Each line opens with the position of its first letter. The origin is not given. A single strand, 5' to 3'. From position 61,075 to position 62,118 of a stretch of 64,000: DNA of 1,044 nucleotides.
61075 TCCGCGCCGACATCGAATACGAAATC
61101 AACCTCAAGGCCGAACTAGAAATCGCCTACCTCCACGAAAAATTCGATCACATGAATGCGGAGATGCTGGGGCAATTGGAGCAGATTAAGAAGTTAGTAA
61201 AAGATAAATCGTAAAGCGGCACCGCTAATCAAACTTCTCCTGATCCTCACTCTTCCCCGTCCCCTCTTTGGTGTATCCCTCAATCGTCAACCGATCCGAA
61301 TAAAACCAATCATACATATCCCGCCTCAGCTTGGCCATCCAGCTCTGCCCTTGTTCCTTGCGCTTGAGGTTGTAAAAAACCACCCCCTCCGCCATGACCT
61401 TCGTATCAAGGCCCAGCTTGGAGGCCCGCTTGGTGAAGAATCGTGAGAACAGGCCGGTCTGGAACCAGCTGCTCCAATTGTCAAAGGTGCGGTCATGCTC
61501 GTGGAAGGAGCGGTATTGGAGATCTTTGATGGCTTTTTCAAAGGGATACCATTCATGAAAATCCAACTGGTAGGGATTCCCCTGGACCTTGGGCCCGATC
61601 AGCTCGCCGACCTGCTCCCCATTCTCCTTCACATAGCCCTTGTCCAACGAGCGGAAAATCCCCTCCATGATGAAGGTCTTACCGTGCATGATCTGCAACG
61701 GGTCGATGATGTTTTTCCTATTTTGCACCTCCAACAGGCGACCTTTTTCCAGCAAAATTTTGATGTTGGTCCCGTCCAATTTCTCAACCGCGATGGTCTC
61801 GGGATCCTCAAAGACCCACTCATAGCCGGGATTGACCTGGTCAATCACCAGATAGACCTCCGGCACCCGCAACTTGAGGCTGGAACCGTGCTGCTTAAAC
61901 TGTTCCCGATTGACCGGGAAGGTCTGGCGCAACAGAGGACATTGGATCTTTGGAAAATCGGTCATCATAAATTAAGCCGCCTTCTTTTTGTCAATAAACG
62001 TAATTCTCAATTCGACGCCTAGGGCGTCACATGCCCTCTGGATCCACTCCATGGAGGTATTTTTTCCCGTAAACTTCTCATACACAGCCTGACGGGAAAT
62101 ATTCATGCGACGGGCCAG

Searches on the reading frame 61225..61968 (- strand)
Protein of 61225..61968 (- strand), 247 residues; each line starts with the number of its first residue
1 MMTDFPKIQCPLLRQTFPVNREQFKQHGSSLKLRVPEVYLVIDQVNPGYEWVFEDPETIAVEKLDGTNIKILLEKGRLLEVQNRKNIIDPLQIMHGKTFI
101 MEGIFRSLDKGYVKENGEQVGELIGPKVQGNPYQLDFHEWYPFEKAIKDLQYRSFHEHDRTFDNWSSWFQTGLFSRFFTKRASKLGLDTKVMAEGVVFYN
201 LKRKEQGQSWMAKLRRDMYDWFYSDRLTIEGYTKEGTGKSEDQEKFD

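Call 3: search_protein_families(library=pfam, proteins=[window:61225-61968:-], max_evalue=1)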
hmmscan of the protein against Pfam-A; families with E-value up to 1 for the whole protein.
window:61225-61968:- (247 aa): 2 families
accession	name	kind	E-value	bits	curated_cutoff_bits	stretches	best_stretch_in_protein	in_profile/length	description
PF09414.15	RNA_ligase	-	2.4e-07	31.5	27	1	58-209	3-165/171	RNA ligase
PF17720.7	RLIG1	-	0.11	11.8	25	0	116-138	189-211/324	RNA ligase 1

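Call 4: search_protein_families(library=ncbifam, proteins=[window:61225-61968:-], max_evalue=1)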
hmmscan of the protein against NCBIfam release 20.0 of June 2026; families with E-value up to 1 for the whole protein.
window:61225-61968:- (247 aa): 2 families
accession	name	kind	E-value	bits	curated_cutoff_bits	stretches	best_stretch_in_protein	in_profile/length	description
TIGR02307.1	RNA_lig_RNL2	equivalog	0.00092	18.8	197.15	1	55-144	25-122/326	RNA ligase, Rnl2 family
TIGR01209.1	TIGR01209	hypoth_equivalog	0.0028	16.5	136.9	1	46-134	69-147/375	RNA ligase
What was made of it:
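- On Named RNA ligase clades Rnl1-Rnl6 and RLIG1: NCBIfam Rnl2 scores 18.8 against 197 and TIGR01209 (Rnl3) 16.5 against 136.9 (call 4).
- Closest known: HigBA type II toxin-antitoxin systems. Different: The toxin is too divergent for Pfam or NCBIfam to recognise (calls 3, 4).
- Closest known: ATP-dependent RNA ligases: Rnl2/REL1, Rnl5. Different: It scores far below the NCBIfam cut-offs: Rnl2 18.8 against 197, TIGR01209 16.5 against 136.9 (call 4).
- Tried and rejected: It concerns Rnl3 (TIGR01209), of which this protein is not a member (call 4).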

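Call 5: search_protein_families(library=padloc, proteins=[window:61225-61968:-], max_evalue=1)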
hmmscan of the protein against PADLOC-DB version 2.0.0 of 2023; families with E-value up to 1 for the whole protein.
window:61225-61968:- (247 aa): 0 families
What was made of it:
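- On Type II TA, HigBA type: The window protein has no hit in Pfam, NCBIfam or PADLOC (calls 3-5).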

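Call 7: search_solved_structures(query=window:61225-61968:-, max_evalue=10, show_alignments=3)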
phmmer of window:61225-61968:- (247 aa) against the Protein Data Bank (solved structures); distinct sequences matched with E-value up to 10: 4.
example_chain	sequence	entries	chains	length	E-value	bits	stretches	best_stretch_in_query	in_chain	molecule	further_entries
2vug_A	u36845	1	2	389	0.029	17.5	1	44-144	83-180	PAB1020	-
9qf8_A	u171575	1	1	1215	0.72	13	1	130-236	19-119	Ruminococcus bromii Amy10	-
7k5b_Q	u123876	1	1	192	0.91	12.6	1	10-66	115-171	Dynein light chain 1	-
7kek_Q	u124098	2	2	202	1.1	12.4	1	10-65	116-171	Dynein light chain 1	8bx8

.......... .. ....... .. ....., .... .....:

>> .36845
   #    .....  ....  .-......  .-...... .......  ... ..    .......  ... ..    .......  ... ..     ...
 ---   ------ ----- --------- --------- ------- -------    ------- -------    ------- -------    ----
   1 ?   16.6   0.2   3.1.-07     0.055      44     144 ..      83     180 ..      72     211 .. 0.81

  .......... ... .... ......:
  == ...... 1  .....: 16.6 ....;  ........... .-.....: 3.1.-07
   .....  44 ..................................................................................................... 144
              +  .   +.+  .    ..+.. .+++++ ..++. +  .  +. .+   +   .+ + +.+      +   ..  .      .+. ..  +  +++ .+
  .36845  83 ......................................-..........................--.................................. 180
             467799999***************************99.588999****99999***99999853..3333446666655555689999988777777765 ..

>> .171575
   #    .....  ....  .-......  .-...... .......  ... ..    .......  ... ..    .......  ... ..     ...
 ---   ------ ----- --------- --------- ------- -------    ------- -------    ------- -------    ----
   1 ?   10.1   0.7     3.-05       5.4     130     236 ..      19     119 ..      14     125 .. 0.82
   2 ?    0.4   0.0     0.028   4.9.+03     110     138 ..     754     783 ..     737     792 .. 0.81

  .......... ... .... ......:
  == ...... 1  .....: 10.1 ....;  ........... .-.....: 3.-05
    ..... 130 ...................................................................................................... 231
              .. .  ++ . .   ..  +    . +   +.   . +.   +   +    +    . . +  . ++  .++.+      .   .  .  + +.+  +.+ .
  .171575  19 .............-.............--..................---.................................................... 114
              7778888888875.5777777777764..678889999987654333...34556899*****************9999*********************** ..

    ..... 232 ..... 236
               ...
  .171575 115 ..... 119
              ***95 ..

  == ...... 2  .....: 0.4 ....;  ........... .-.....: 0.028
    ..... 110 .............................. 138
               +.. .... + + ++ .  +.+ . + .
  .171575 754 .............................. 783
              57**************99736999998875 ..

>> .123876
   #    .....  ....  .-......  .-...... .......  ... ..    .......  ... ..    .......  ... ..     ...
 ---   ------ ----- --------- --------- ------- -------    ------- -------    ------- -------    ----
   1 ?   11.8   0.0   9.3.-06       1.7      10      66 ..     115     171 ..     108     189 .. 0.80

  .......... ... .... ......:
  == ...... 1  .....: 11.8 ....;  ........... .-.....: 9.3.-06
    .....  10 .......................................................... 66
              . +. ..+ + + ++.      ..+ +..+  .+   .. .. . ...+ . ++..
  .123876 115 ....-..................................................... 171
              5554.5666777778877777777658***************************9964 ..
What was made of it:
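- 61765..61782 (-): Motif I KLDGTN (K63 is the predicted AMP-accepting lysine). The motif aligns to EKVDGYN of Pab1020 (call 7).
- On ATP-dependent RNA ligase (covalent nucleotidyltransferase superfamily, Pfam PF09414): Motif I aligns to that of Pab1020 (call 7).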

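Call 9: find_homologous_proteins(query=window:61225-61968:-, max_evalue=0.001)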
Query window:61225-61968:- (247 aa): 1496 proteins with E <= 0.001 among 1734 candidates; the best 120 are listed.
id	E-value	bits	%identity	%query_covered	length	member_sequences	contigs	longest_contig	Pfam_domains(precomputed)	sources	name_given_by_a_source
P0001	7.0e-167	572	100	100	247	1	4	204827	PF09414.16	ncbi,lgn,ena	-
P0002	1.2e-150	518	89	100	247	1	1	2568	PF09414.16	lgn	-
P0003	1.4e-148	512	87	100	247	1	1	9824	PF09414.16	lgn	-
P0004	2.3e-147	508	87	100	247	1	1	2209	PF09414.16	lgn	-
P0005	2.2e-129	449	77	100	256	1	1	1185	PF09414.16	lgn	-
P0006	1.6e-128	446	77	100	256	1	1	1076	PF09414.16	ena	-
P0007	2.9e-127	442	75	100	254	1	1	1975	PF09414.16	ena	-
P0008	2.3e-126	439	73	100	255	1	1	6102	PF09414.16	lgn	-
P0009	1.6e-125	436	73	100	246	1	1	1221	PF09414.16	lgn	-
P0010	3.2e-125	435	73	100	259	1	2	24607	PF09414.16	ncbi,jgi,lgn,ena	-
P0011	4.5e-125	435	74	100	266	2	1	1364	PF09414.16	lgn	-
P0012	8.8e-125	434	74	100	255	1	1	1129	PF09414.16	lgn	-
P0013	1.0e-124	434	74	100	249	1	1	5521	-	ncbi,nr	ncbi:MAG: hypothetical protein HY072_07825 [Deltaproteobacteria bacterium]|nr:hypothetical protein [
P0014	2.2e-124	432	74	100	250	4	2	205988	-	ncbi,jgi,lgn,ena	-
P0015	2.8e-124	432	72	100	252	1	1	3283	PF09414.16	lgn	-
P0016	7.4e-124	431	73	100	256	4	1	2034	PF09414.16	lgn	-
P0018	1.3e-123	430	74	100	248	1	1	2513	PF09414.16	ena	-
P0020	3.8e-123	428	72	100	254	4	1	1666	PF09414.16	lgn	-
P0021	4.4e-123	428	74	100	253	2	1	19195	PF09414.16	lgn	-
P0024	1.1e-122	427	72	100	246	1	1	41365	PF09414.16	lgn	-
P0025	1.3e-122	427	72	100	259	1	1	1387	PF09414.16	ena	-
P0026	1.4e-122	427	72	100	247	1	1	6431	PF09414.16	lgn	-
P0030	3.4e-122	425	72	100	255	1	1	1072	PF09414.16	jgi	jgi:hypothetical protein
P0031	6.1e-122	424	70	100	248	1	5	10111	PF09414.16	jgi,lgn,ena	-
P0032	1.4e-121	423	72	100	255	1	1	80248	PF09414.16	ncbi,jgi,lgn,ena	-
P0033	1.8e-121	423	72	100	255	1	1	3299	PF09414.16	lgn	-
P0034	2.2e-121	423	71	100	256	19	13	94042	PF09414.16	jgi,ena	-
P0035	3.3e-121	422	74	100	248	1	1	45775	PF09414.16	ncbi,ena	-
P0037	5.7e-121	421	72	100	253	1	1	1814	PF09414.16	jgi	jgi:hypothetical protein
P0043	1.5e-120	420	71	100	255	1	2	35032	PF09414.16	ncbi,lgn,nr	ncbi:MAG: hypothetical protein HYS08_02710 [Chlamydiae bacterium]|nr:hypothetical protein [Chlamydio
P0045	2.7e-120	419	69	100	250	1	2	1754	PF09414.16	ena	-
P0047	4.8e-120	418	69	100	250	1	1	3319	PF09414.16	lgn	-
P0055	1.7e-119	416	69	100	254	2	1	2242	PF09414.16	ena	-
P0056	2.2e-119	416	72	100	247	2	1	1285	PF09414.16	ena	-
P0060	3.7e-119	415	71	100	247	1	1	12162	PF09414.16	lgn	-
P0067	8.0e-119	414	70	100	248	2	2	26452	PF09414.16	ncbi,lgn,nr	ncbi:MAG: hypothetical protein HY466_00665 [Deltaproteobacteria bacterium]|nr:hypothetical protein [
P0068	8.1e-119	414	70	100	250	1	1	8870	PF09414.16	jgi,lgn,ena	-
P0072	9.6e-119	414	70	100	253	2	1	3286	PF09414.16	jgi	-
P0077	1.4e-118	413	70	100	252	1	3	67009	PF09414.16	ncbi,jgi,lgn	-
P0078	1.5e-118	413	72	100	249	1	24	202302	-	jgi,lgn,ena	jgi:hypothetical protein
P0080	1.7e-118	413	69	100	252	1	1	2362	PF09414.16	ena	-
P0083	2.5e-118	413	71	100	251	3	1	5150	PF09414.16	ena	-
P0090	5.0e-118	412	69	100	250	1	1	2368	PF09414.16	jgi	jgi:hypothetical protein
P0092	6.0e-118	411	70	100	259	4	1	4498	PF09414.16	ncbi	-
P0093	6.4e-118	411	69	100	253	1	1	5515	PF09414.16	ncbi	-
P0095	7.2e-118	411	67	100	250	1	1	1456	PF09414.16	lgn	-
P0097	9.1e-118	411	71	100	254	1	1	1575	PF09414.16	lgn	-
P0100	1.1e-117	411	70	100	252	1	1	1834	PF09414.16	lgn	-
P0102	1.2e-117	410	67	100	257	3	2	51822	PF09414.16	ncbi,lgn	-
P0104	2.4e-117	409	71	100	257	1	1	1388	PF09414.16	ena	-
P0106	3.7e-117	409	69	100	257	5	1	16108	PF09414.16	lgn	-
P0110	4.6e-117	408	71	100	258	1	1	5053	PF09414.16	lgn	-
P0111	5.3e-117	408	71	100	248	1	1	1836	PF09414.16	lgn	-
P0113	6.7e-117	408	71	100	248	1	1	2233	PF09414.16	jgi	jgi:hypothetical protein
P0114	7.1e-117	408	70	100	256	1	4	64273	PF09414.16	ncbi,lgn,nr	ncbi:MAG: hypothetical protein HYS07_01540 [Chlamydiae bacterium]|nr:hypothetical protein [Chlamydio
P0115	8.0e-117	408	68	100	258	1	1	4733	PF09414.16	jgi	-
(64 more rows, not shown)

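Call 11: find_related_loci(query=A1, collection=genome_contigs, flank=4000)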
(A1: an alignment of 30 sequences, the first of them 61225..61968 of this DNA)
Query A1 (247 aa) in genome_contigs; peptide patterns used: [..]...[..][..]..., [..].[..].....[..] (x = any residue, [..] = any of these).
177 stretches matched a pattern; 147 encode a relative of the query (tblastn E <= 1e-3); the best 80 are kept; 80 distinct loci.
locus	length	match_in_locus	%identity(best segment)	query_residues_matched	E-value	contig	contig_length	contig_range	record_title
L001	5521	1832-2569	74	2-247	3e-129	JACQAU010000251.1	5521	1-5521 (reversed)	MAG: Deltaproteobacteria bacterium isolate NC_groundwater_924_Pr1_S-0.2um_37_11 Montesol18-Sp2_coassembly_scaffold_85952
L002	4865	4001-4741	71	1-247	1e-125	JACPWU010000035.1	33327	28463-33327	MAG: Chlamydiae bacterium isolate NC_groundwater_819_Pr1_B-0.1um_44_16 Montesol18_Bp1_scaffold_690787, whole genome shot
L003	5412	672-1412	72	1-247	3e-125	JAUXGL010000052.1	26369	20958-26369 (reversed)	MAG: Deltaproteobacteria bacterium isolate CSMAG_2928 CSMAG_2928_k117_900099_length_26369_cov_11.0801, whole genome shot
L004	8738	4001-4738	74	2-247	3e-125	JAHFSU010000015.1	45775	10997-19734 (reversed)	MAG: Deltaproteobacteria bacterium isolate nzgw604 NODE_489_length_45776_cov_4.815267, whole genome shotgun sequence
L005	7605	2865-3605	72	1-247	2e-124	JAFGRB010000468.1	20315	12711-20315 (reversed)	MAG: Deltaproteobacteria bacterium isolate Zod_Metabat.807 k87_14689010, whole genome shotgun sequence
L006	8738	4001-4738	72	2-247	1e-123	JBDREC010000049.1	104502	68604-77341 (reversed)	MAG: Pseudomonadota bacterium isolate MEGAHIT-group-1.295 k141_1163655, whole genome shotgun sequence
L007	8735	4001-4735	71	1-244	5e-124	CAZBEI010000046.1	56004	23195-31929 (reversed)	MAG TPA_asm: uncultured Bdellovibrio sp. isolate binchicken_co203_640 genome assembly, contig: k141_3467858, whole genom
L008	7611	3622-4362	70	1-247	5e-123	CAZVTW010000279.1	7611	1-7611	MAG TPA_asm: uncultured Bacteroidales bacterium isolate binchicken_co8_117 genome assembly, contig: NODE_19003_length_76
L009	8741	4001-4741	70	1-247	3e-123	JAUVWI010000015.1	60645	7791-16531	MAG: Spirochaetales bacterium isolate CSMAG_1186 CSMAG_1186_k127_3848456_length_60645_cov_29.5054, whole genome shotgun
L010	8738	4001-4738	70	2-247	6e-123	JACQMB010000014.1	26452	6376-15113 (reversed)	MAG: Deltaproteobacteria bacterium isolate NC_groundwater_1218_Ag_S-0.1um_53_77 S_p1_S3_coassembly_k141_149127, whole ge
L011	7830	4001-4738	69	2-247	6e-123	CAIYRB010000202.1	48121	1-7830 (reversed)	MAG: uncultured proteobacterium isolate Umea_bin-10125 genome assembly, contig: bin-10125:202/212, whole genome shotgun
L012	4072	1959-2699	70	1-247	9e-124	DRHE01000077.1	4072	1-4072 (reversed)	MAG TPA_asm: Spirochaetales bacterium isolate HyVt-362 HyVt-362_k145_198799, whole genome shotgun sequence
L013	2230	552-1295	70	1-247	6e-129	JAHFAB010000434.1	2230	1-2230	MAG: Bacteriovoracaceae bacterium isolate nzgw165 NODE_65529_length_2231_cov_1.920853, whole genome shotgun sequence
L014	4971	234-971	71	1-247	2e-122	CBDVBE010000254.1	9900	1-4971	MAG TPA_asm: uncultured bacterium isolate SRR22302353_binner13_Refined_44 genome assembly, contig: ERZ25073599.3558, who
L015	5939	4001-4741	70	2-247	5e-122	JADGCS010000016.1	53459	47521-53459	MAG: Deltaproteobacteria bacterium isolate nXXbin1 nXX_bin1_NODE_16_length_53459_cov_4.814595, whole genome shotgun sequ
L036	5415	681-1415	67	2-247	5e-118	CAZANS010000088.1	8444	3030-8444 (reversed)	MAG TPA_asm: uncultured Victivallales bacterium isolate binchicken_co86_73 genome assembly, contig: NODE_3624_length_844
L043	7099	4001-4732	68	2-245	3e-117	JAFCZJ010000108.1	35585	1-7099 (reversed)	MAG: Deltaproteobacteria bacterium isolate AB_03_Bin_195 AB_03_Bin_195_scaffold_1867, whole genome shotgun sequence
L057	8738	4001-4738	67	2-247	5e-115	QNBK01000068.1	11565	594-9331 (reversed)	MAG: Spirochaetes bacterium isolate B116_G9 B116_Guay9_scaffold_06229, whole genome shotgun sequence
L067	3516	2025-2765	66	2-247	4e-115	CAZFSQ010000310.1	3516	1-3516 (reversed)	MAG TPA_asm: uncultured Oligoflexales bacterium isolate SRP150892_co2_109 genome assembly, contig: NODE_50229_length_351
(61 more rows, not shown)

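Call 18: search_protein_families(library=pfam, alignment_id=A2, max_evalue=0.001)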
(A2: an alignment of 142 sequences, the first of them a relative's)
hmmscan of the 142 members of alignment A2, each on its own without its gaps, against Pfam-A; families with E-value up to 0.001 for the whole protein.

A. member 1, L001:87-1760:+ (558 aa): 3 families
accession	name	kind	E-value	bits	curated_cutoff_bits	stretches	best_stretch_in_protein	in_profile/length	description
PF00239.26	Resolvase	-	5.8e-33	114.5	23.3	1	14-164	3-143/145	Resolvase, N terminal domain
PF07508.19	Recombinase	-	6e-13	49.4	21.1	1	189-290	1-102/102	Recombinase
PF13408.12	Zn_ribbon_recom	-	3.5e-05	24.5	25.3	1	305-371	1-57/58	Recombinase zinc beta ribbon domain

B. families by the number of members that match (of 142 scanned): 194 families (the first 25 are shown)
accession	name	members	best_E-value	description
PF13635.12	DUF4143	4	2.1e-49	Domain of unknown function (DUF4143)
PF13173.12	AAA_14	4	7.4e-29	AAA domain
PF18765.7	Polbeta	4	1.5e-18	Polymerase beta, Nucleotidyltransferase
PF01909.29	NTP_transf_2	4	8.5e-13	Nucleotidyltransferase domain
PF08843.17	AbiEii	3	1.9e-28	Nucleotidyl transferase AbiEii toxin, Type IV TA system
PF01850.27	PIN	3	2.1e-16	PIN domain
PF01370.27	Epimerase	2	7e-53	NAD dependent epimerase/dehydratase family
PF16363.11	GDP_Man_Dehyd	2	2.4e-50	GDP-mannose 4,6 dehydratase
PF00271.37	Helicase_C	2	1.6e-29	Helicase conserved C-terminal domain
PF01073.25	3Beta_HSD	2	1.3e-25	3-beta hydroxysteroid dehydrogenase/isomerase family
PF00072.30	Response_reg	2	8.2e-21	Response regulator receiver domain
PF04851.21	ResIII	2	3.8e-16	Type III restriction enzyme, res subunit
PF02719.21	Polysacc_synt_2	2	4.4e-13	Polysaccharide biosynthesis protein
PF13529.12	Peptidase_C39_2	2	7.9e-13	Peptidase_C39 like family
PF00702.32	Hydrolase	2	1.4e-12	haloacid dehalogenase-like hydrolase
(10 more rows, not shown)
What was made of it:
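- Immediate neighbours: MNT 4, AbiEii 3, PIN 3, FitA 2, of 142 genes (call 18).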

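Call 19: find_encoding_contigs(protein=P0003, flank=5000, max_places=4)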
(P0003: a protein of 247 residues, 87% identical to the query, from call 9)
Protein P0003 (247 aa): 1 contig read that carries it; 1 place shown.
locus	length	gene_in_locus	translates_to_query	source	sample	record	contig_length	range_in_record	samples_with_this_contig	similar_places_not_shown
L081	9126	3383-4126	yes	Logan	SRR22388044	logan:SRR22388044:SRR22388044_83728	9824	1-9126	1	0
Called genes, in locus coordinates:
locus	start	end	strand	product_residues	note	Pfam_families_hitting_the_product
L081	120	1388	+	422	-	PF14522:Cytochrome_C7 (faint), PF13435:Cytochrome_C554, PF22113:Mtrc-MtrF_II-IV_dom (faint)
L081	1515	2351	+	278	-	-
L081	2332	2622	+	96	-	PF14213:DUF4325 (weak)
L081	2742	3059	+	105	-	-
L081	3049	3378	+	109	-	PF02452:PemK_toxin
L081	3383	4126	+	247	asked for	PF09414:RNA_ligase (weak)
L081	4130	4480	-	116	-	PF18480:DUF5615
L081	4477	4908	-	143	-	-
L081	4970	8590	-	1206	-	PF14537:Cytochrom_c3_2 (faint), PF22113:Mtrc-MtrF_II-IV_dom (faint), PF08309:LVIVD (faint)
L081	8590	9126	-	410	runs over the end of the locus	?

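Call 20: find_encoding_contigs(protein=P0001, flank=6000, max_places=6)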
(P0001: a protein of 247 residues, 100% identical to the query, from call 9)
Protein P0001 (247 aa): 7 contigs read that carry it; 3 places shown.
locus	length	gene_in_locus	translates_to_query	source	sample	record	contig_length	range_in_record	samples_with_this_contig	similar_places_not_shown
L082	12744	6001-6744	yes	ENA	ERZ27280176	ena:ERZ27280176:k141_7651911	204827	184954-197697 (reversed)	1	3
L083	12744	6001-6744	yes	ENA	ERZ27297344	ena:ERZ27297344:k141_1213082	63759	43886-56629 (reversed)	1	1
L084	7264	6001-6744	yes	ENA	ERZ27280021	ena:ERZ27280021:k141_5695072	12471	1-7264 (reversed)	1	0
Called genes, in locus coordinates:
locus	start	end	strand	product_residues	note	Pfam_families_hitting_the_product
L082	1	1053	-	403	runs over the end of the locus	PF02085:Cytochrom_CIII (faint), PF14522:Cytochrome_C7 (faint), PF14537:Cytochrom_c3_2 (faint)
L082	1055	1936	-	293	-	-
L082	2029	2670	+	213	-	-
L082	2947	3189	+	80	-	-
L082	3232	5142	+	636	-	PF14522:Cytochrome_C7 (faint), PF13435:Cytochrome_C554 (weak)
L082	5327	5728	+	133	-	-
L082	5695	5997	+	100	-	PF01381:HTH_3 (faint), PF13443:HTH_26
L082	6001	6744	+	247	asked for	PF09414:RNA_ligase (weak)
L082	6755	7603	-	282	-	PF00027:cNMP_binding, PF06210:DUF1003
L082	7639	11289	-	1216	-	PF14537:Cytochrom_c3_2 (faint), PF22113:Mtrc-MtrF_II-IV_dom (faint), PF08309:LVIVD (faint)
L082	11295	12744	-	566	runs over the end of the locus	-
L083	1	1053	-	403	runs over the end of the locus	PF02085:Cytochrom_CIII (faint), PF14522:Cytochrome_C7 (faint), PF14537:Cytochrom_c3_2 (faint)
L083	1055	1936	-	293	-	-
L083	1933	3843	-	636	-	PF00027:cNMP_binding, PF07238:PilZ, PF12797:Fer4_2 (faint), PF12837:Fer4_6 (faint), PF13237:Fer4_10 (faint), PF13187:Fer4_9 (weak), PF00037:Fer4 (weak), PF12838:Fer4_7, +1 more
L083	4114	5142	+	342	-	PF13435:Cytochrome_C554 (faint), PF14522:Cytochrome_C7 (faint)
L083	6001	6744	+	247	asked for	PF09414:RNA_ligase (weak)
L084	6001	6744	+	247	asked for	PF09414:RNA_ligase (weak)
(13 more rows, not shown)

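Call 44: search_solved_structures(query=A1, max_evalue=1, show_alignments=3)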
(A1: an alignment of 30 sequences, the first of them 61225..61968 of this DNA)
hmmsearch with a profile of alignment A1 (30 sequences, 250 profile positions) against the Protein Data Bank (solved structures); distinct sequences matched with E-value up to 1: 0.
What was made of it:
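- On Named RNA ligase clades Rnl1-Rnl6 and RLIG1: A profile search of PDB sequences was empty (call 44).
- Tried and rejected: No hits (call 44).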
